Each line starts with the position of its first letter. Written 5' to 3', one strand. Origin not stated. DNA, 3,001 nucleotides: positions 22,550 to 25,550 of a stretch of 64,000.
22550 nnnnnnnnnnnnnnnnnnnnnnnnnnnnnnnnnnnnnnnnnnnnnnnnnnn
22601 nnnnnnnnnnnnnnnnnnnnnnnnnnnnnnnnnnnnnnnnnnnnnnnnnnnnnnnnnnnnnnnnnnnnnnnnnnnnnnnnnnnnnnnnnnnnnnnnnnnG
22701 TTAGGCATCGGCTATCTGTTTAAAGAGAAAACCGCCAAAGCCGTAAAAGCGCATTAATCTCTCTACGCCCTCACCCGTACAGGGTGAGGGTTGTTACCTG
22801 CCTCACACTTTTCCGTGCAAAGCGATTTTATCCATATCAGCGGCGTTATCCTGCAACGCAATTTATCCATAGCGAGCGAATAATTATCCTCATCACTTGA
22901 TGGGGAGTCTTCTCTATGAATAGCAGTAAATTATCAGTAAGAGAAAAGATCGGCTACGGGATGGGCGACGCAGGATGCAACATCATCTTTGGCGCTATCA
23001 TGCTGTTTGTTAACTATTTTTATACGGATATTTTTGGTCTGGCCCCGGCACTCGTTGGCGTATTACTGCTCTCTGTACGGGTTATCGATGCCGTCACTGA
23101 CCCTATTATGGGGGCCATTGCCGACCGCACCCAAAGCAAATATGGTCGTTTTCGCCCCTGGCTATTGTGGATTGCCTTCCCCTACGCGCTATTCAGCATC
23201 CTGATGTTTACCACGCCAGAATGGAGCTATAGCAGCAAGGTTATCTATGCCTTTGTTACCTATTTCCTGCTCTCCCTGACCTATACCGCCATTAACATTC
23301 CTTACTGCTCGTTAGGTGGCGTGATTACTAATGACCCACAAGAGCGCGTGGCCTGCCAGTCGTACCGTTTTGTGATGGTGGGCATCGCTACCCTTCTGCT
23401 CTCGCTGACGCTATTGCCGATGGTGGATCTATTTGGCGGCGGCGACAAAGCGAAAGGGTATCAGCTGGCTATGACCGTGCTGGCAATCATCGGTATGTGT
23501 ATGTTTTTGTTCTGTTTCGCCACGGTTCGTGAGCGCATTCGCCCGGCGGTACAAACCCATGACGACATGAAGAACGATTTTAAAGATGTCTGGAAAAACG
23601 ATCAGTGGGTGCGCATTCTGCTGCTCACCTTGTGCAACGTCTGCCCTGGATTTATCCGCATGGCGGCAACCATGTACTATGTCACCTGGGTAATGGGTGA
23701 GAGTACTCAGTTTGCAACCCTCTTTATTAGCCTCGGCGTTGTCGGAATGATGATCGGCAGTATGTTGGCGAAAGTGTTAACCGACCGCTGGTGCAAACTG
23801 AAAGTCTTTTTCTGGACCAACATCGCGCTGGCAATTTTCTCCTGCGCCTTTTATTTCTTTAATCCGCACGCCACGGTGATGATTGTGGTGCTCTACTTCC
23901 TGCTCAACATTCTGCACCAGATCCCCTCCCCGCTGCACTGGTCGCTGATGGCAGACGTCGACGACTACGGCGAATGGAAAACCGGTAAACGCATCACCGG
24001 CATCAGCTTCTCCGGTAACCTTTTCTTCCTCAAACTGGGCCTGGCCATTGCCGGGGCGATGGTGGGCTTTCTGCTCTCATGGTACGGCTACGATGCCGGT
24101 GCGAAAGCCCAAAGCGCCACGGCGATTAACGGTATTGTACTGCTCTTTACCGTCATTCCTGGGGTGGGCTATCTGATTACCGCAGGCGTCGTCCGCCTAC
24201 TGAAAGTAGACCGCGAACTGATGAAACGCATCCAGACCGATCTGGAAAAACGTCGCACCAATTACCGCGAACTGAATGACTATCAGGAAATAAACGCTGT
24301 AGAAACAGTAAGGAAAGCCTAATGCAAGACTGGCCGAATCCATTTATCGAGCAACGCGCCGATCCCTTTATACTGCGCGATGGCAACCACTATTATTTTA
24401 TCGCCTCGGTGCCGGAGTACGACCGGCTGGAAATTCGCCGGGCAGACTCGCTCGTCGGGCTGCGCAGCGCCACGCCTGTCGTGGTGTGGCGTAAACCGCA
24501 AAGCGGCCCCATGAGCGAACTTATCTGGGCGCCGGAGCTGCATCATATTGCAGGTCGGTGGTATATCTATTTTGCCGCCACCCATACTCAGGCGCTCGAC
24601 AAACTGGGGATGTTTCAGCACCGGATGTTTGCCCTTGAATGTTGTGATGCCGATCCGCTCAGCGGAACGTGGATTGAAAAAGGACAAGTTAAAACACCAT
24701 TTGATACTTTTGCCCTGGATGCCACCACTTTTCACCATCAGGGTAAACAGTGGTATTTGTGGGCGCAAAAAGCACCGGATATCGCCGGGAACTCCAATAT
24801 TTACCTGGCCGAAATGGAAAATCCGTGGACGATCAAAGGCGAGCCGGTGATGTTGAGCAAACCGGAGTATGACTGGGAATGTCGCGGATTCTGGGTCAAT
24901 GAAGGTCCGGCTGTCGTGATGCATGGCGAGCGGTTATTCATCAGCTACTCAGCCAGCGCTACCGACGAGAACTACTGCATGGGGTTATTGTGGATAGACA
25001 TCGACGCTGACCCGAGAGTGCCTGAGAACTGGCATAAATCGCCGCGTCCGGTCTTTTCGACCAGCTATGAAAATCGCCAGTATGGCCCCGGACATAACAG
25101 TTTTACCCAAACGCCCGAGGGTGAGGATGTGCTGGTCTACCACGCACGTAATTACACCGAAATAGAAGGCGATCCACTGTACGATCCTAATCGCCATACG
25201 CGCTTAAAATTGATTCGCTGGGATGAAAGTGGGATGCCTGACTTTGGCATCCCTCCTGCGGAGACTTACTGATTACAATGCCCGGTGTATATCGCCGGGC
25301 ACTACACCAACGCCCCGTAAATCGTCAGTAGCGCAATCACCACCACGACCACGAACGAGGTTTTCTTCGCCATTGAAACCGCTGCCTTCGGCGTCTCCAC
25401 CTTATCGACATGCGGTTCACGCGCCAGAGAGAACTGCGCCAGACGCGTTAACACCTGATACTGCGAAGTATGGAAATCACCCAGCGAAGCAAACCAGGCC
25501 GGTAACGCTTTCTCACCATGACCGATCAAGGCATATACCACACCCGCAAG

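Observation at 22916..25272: Two-gene glycoside uptake/hydrolysis module between aroP and ampE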

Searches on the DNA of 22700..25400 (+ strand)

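Call 3: search_dna_similar(query=window:22700-25400:+, collection=ecoli_genomes, mode=near, max_rows=30, rows=spread)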
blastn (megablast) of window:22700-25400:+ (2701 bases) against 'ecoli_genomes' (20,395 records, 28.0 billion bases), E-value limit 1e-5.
Records with a match: 5424; places in all: 5425; records where one place covers at least 80% of the query: 53.
Genomes with a match: 5424 of 5426; with a place that covers at least 80% of the query: 53. Places per genome that has any: lowest 1, median 1, highest 2. On chromosomes: 5422 places; on plasmids: 3.
Best place of each record, by identity: >=99% 125; 95-99% 5299.
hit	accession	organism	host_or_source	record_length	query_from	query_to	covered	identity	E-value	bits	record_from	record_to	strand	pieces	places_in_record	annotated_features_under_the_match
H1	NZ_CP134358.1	Escherichia coli strain TUM13936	Homo sapiens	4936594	1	2701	100%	99.9%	0e+0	4977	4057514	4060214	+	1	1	glycoside-pentoside-hexuronide (GPH):cation symporter | glycoside hydrolase family 43 protein | ampE: beta-lactamase regulator AmpE | aroP: aromatic amino acid transporter AroP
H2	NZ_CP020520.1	Escherichia coli strain 190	Homo sapiens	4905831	1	2701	7%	98.9%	5e-40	339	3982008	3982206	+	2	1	ampE: beta-lactamase regulator AmpE | aroP: aromatic amino acid transporter AroP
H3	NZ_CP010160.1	Escherichia coli strain H1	not applicable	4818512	1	2701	7%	98.9%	5e-40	339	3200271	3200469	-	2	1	ampE: beta-lactamase regulator AmpE | aroP: aromatic amino acid transporter AroP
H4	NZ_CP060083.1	Escherichia coli strain G1/2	Homo sapiens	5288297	1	2701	7%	98.9%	5e-40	339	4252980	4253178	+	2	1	ampE: beta-lactamase regulator AmpE | aroP: aromatic amino acid transporter AroP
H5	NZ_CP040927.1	Escherichia coli strain YY76-1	cow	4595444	1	2701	7%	98.9%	5e-40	339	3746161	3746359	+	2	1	ampE: beta-lactamase regulator AmpE | aroP: aromatic amino acid transporter AroP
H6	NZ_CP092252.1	Escherichia coli strain ISHS7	Felix catus domesticus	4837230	1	2701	7%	98.9%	5e-40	339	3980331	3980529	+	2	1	ampE: beta-lactamase regulator AmpE | aroP: aromatic amino acid transporter AroP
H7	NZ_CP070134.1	Escherichia coli strain FDAARGOS_1281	Homo sapiens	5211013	1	2701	7%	98.9%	5e-40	339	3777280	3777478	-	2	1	ampE: beta-lactamase regulator AmpE | aroP: aromatic amino acid transporter AroP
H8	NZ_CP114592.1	Escherichia coli strain WEC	sewage plant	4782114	1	2701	7%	98.9%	5e-40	339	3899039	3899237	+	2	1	ampE: beta-lactamase regulator AmpE | aroP: aromatic amino acid transporter AroP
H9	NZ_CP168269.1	Escherichia coli strain IH5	Homo sapiens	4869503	1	2701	7%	98.9%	5e-40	339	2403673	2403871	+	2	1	ampE: beta-lactamase regulator AmpE | aroP: aromatic amino acid transporter AroP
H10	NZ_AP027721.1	Escherichia coli strain TBU0218_11-3CC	Homo sapiens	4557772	1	2701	7%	98.9%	5e-40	339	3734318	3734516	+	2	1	ampE: beta-lactamase regulator AmpE | aroP: aromatic amino acid transporter AroP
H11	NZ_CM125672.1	Escherichia coli strain 2020N21-110-24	not applicable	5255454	1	2701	7%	98.9%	5e-40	339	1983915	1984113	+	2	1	ampE: beta-lactamase regulator AmpE | aroP: aromatic amino acid transporter AroP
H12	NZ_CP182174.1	Escherichia coli strain CUPF06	Pig Feces, Farm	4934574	1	2701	7%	98.9%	5e-40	339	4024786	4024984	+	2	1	ampE: beta-lactamase regulator AmpE | aroP: aromatic amino acid transporter AroP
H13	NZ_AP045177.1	Escherichia coli strain JNEC-KY180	Homo sapiens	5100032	1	2701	7%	98.9%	5e-40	339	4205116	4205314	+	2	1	ampE: beta-lactamase regulator AmpE | aroP: aromatic amino acid transporter AroP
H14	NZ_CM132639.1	Escherichia coli strain ESBLEC_MG48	Homo sapiens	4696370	1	2701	7%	98.9%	5e-40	339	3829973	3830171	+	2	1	ampE: beta-lactamase regulator AmpE | aroP: aromatic amino acid transporter AroP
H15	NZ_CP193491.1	Escherichia coli O103 strain WL1467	Comminuted pork product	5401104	1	2701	7%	98.9%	5e-40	339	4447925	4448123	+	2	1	ampE: beta-lactamase regulator AmpE | aroP: aromatic amino acid transporter AroP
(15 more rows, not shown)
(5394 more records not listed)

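Call 8: search_dna_similar(query=window:22900-25280:+, collection=ecoli_genomes, mode=near, max_rows=60, rows=best)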
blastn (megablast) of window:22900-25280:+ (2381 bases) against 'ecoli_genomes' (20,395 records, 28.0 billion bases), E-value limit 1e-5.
Records with a match: 53; places in all: 53; records where one place covers at least 80% of the query: 53.
Genomes with a match: 53 of 5426; with a place that covers at least 80% of the query: 53. Places per genome that has any: lowest 1, median 1, highest 1. On chromosomes: 53 places; on plasmids: 0.
Best place of each record, by identity: >=99% 53.
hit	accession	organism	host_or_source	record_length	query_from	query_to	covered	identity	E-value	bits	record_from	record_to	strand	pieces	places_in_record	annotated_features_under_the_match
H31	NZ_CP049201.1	Escherichia coli strain PapRG-04-4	Papio papio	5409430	1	2381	100%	100.0%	0e+0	4392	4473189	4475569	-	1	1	glycoside-pentoside-hexuronide (GPH):cation symporter | glycoside hydrolase family 43 protein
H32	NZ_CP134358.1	Escherichia coli strain TUM13936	Homo sapiens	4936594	1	2381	100%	100.0%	0e+0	4392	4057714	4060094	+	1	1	glycoside-pentoside-hexuronide (GPH):cation symporter | glycoside hydrolase family 43 protein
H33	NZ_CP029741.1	Escherichia coli strain AR_0085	missing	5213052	1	2381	100%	99.9%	0e+0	4386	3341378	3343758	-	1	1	glycoside-pentoside-hexuronide (GPH):cation symporter | glycoside hydrolase family 43 protein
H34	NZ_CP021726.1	Escherichia coli strain Combat11I9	Homo sapiens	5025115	1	2381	100%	99.9%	0e+0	4386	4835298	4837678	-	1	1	glycoside-pentoside-hexuronide (GPH):cation symporter | glycoside hydrolase family 43 protein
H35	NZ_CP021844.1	Escherichia coli strain EC1515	Homo sapiens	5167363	1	2381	100%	99.9%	0e+0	4386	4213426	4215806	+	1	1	glycoside-pentoside-hexuronide (GPH):cation symporter | glycoside hydrolase family 43 protein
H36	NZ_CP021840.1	Escherichia coli strain EC974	Homo sapiens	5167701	1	2381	100%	99.9%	0e+0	4386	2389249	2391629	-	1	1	glycoside-pentoside-hexuronide (GPH):cation symporter | glycoside hydrolase family 43 protein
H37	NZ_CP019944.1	Escherichia coli strain DSM 103246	chicken carcass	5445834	1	2381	100%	99.9%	0e+0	4386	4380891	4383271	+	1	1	glycoside-pentoside-hexuronide (GPH):cation symporter | glycoside hydrolase family 43 protein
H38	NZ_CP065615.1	Escherichia coli strain FDAARGOS_943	missing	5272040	1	2381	100%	99.9%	0e+0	4386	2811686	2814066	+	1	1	glycoside-pentoside-hexuronide (GPH):cation symporter | glycoside hydrolase family 43 protein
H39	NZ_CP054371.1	Escherichia coli strain SCU-316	Homo sapiens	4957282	1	2381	100%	99.9%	0e+0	4386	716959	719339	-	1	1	glycoside-pentoside-hexuronide (GPH):cation symporter | glycoside hydrolase family 43 protein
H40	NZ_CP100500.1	Escherichia coli strain LH50-c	Gallus gallus domesticus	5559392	1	2381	100%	99.9%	0e+0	4386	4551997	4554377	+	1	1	glycoside-pentoside-hexuronide (GPH):cation symporter | glycoside hydrolase family 43 protein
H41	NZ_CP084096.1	Escherichia coli O78 strain 3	Homo sapiens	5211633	1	2381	100%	99.9%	0e+0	4386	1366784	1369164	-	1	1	glycoside-pentoside-hexuronide (GPH):cation symporter | family 43 glycosylhydrolase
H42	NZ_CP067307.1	Escherichia coli strain ABW_A19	waste water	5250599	1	2381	100%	99.9%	0e+0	4386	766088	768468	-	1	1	glycoside-pentoside-hexuronide (GPH):cation symporter | glycoside hydrolase family 43 protein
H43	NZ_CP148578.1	Escherichia coli strain Z1322HEC0005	Homo sapiens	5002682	1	2381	100%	99.9%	0e+0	4386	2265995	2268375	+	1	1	glycoside-pentoside-hexuronide (GPH):cation symporter | glycoside hydrolase family 43 protein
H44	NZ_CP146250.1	Escherichia coli strain L26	chicken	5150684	1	2381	100%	99.9%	0e+0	4386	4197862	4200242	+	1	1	glycoside-pentoside-hexuronide (GPH):cation symporter | glycoside hydrolase family 43 protein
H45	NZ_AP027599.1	Escherichia coli strain LR-71-1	Homo sapiens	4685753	1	2381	100%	99.9%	0e+0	4386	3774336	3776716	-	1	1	glycoside-pentoside-hexuronide (GPH):cation symporter | glycoside hydrolase family 43 protein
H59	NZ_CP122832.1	Escherichia coli strain ETEC1730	Sus scrofa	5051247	1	2381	100%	99.9%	0e+0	4381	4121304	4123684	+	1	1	glycoside-pentoside-hexuronide (GPH):cation symporter | glycoside hydrolase family 43 protein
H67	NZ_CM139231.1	Escherichia coli strain JMF1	Wildebeest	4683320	1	2381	100%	99.9%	0e+0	4381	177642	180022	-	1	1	glycoside-pentoside-hexuronide (GPH):cation symporter | glycoside hydrolase family 43 protein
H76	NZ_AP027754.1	Escherichia coli strain 2017.02.04CC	Homo sapiens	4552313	1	2381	100%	99.8%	0e+0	4375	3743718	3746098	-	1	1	glycoside-pentoside-hexuronide (GPH):cation symporter | glycoside hydrolase family 43 protein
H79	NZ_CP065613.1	Escherichia coli strain FDAARGOS_944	missing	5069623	1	2381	100%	99.4%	0e+0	4309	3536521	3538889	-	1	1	glycoside-pentoside-hexuronide (GPH):cation symporter | glycoside hydrolase family 43 protein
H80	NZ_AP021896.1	Escherichia coli strain 2018-02-2CC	Homo sapiens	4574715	1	2381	100%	99.4%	0e+0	4325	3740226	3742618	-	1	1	glycoside-pentoside-hexuronide (GPH):cation symporter | glycoside hydrolase family 43 protein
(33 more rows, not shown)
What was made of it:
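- It is rare in E. coli (53 of 5,426, call 8). All 53 copies are at the same chromosomal site (call 8).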

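Call 9: get_annotated_region(hit=H2, flank=3000)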
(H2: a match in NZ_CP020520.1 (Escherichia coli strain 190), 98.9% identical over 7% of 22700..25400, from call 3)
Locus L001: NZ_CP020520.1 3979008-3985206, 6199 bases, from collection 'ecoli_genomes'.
description: Escherichia coli strain 190 chromosome, complete genome
organism: Escherichia coli strain 190 (NCBI taxid 562)
replicon: chromosome; assembly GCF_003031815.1
host: Homo sapiens; source: urine; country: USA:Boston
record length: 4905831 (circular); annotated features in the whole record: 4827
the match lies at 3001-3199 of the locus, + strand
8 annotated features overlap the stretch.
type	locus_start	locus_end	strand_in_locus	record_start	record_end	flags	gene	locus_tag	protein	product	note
CDS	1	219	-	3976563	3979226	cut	aceE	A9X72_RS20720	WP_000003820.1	pyruvate dehydrogenase (acetyl-transferring), homodimeric type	-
CDS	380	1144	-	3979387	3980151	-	pdhR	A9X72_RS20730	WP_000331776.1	pyruvate dehydrogenase complex transcriptional repressor PdhR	-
CDS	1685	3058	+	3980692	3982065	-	aroP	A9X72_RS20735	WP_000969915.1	aromatic amino acid transporter AroP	-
CDS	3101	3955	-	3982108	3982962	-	ampE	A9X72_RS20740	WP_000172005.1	beta-lactamase regulator AmpE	-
CDS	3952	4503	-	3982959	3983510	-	ampD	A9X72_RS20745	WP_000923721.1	1,6-anhydro-N-acetylmuramyl-L-alanine amidase AmpD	-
CDS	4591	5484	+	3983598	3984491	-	nadC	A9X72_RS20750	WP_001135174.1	carboxylating nicotinate-nucleotide diphosphorylase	-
CDS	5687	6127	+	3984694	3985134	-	ppdD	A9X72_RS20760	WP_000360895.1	prepilin peptidase-dependent pilin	-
CDS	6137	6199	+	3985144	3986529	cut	gspE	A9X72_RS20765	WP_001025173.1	type II secretion system protein GspE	-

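Call 35: get_annotated_region(hit=H31, flank=6000)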
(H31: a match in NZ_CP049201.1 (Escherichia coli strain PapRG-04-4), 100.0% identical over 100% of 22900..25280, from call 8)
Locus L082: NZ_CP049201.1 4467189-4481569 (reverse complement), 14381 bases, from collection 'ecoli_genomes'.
description: Escherichia coli strain PapRG-04-4 chromosome, complete genome
organism: Escherichia coli strain PapRG-04-4 (NCBI taxid 562)
replicon: chromosome; assembly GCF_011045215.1
host: Papio papio; source: stool; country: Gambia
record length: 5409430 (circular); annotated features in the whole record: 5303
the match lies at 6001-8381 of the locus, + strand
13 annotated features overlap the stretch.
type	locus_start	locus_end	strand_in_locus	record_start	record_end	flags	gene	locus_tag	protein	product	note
CDS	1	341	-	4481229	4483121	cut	aceF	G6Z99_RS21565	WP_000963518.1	pyruvate dehydrogenase complex dihydrolipoyllysine-residue acetyltransferase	-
CDS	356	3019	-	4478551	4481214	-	aceE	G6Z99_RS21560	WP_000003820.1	pyruvate dehydrogenase (acetyl-transferring), homodimeric type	-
CDS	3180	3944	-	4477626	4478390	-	pdhR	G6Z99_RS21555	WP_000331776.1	pyruvate dehydrogenase complex transcriptional repressor PdhR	-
CDS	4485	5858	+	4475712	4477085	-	aroP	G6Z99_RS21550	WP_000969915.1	aromatic amino acid transporter AroP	-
CDS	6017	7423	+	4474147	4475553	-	-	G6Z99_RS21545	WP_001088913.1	glycoside-pentoside-hexuronide (GPH):cation symporter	-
CDS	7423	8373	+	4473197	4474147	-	-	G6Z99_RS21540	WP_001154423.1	glycoside hydrolase family 43 protein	-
CDS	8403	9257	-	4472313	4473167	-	ampE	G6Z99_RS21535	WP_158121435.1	beta-lactamase regulator AmpE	-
CDS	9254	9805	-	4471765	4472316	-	ampD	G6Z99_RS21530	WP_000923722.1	1,6-anhydro-N-acetylmuramyl-L-alanine amidase AmpD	-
CDS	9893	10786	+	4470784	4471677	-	nadC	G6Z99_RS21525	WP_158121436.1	carboxylating nicotinate-nucleotide diphosphorylase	-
CDS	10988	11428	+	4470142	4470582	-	ppdD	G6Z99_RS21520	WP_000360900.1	prepilin peptidase-dependent pilin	-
CDS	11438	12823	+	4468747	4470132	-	gspE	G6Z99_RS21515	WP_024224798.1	type II secretion system protein GspE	-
CDS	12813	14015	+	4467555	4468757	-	hofC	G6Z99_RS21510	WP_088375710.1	protein transport protein HofC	-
CDS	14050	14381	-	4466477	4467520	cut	guaC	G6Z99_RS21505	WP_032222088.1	GMP reductase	-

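Call 36: get_annotated_region(hit=H32, flank=6000)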
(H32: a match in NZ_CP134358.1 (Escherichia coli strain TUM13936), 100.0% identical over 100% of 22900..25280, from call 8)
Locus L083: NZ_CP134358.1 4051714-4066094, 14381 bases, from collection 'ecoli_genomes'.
description: Escherichia coli strain TUM13936 chromosome, complete genome
organism: Escherichia coli strain TUM13936 (NCBI taxid 562)
replicon: chromosome; assembly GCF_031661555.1
host: Homo sapiens; source: feces; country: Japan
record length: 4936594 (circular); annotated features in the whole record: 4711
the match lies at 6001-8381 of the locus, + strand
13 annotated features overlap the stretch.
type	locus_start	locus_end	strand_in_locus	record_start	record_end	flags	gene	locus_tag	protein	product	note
CDS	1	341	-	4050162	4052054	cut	aceF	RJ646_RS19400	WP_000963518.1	pyruvate dehydrogenase complex dihydrolipoyllysine-residue acetyltransferase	-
CDS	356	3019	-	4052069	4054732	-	aceE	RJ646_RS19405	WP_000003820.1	pyruvate dehydrogenase (acetyl-transferring), homodimeric type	-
CDS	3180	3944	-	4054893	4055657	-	pdhR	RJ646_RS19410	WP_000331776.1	pyruvate dehydrogenase complex transcriptional repressor PdhR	-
CDS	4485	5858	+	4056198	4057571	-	aroP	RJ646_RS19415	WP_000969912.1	aromatic amino acid transporter AroP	-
CDS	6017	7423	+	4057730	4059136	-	-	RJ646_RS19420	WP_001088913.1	glycoside-pentoside-hexuronide (GPH):cation symporter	-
CDS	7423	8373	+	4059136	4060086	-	-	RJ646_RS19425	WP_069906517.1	glycoside hydrolase family 43 protein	-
CDS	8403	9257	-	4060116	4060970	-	ampE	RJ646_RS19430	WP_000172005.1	beta-lactamase regulator AmpE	-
CDS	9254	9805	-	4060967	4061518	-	ampD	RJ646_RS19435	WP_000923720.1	1,6-anhydro-N-acetylmuramyl-L-alanine amidase AmpD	-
CDS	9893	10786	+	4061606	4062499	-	nadC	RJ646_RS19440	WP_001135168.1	carboxylating nicotinate-nucleotide diphosphorylase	-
CDS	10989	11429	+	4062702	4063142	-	ppdD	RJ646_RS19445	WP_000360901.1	prepilin peptidase-dependent pilin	-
CDS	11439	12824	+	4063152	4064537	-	gspE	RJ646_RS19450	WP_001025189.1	type II secretion system protein GspE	-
CDS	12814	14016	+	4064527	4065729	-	hofC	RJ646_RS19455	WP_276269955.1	protein transport protein HofC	-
CDS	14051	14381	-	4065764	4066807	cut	guaC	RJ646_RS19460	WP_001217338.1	GMP reductase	-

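Call 37: get_annotated_region(hit=H37, flank=6000)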
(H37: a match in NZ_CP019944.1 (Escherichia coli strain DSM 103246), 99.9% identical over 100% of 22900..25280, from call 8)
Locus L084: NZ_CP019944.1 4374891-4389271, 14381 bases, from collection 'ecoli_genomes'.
description: Escherichia coli strain DSM 103246 chromosome, complete genome
organism: Escherichia coli strain DSM 103246 (NCBI taxid 562)
replicon: chromosome; assembly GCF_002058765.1
host: -; source: chicken carcass; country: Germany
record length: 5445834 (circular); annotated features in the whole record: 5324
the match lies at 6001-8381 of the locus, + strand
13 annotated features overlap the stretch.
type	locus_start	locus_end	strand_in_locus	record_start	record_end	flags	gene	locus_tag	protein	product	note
CDS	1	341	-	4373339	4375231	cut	aceF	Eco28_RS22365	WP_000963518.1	pyruvate dehydrogenase complex dihydrolipoyllysine-residue acetyltransferase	-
CDS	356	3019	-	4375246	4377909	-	aceE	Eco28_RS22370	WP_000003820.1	pyruvate dehydrogenase (acetyl-transferring), homodimeric type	-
CDS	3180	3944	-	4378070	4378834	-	pdhR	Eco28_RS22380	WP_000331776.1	pyruvate dehydrogenase complex transcriptional repressor PdhR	-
CDS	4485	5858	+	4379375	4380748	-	aroP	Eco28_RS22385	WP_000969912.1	aromatic amino acid transporter AroP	-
CDS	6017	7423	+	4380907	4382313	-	-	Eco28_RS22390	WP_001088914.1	glycoside-pentoside-hexuronide (GPH):cation symporter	-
CDS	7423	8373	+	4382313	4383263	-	-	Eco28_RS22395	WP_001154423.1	glycoside hydrolase family 43 protein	-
CDS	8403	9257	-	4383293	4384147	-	ampE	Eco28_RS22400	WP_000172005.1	beta-lactamase regulator AmpE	-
CDS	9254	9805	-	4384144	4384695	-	ampD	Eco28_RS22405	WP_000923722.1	1,6-anhydro-N-acetylmuramyl-L-alanine amidase AmpD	-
CDS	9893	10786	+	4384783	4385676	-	nadC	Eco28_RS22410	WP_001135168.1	carboxylating nicotinate-nucleotide diphosphorylase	-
CDS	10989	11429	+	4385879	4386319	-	ppdD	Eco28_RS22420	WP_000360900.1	prepilin peptidase-dependent pilin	-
CDS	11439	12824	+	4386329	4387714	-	gspE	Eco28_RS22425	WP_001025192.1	type II secretion system protein GspE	-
CDS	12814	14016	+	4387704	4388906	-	hofC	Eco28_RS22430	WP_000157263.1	protein transport protein HofC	-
CDS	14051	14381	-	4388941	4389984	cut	guaC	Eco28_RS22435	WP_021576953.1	GMP reductase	-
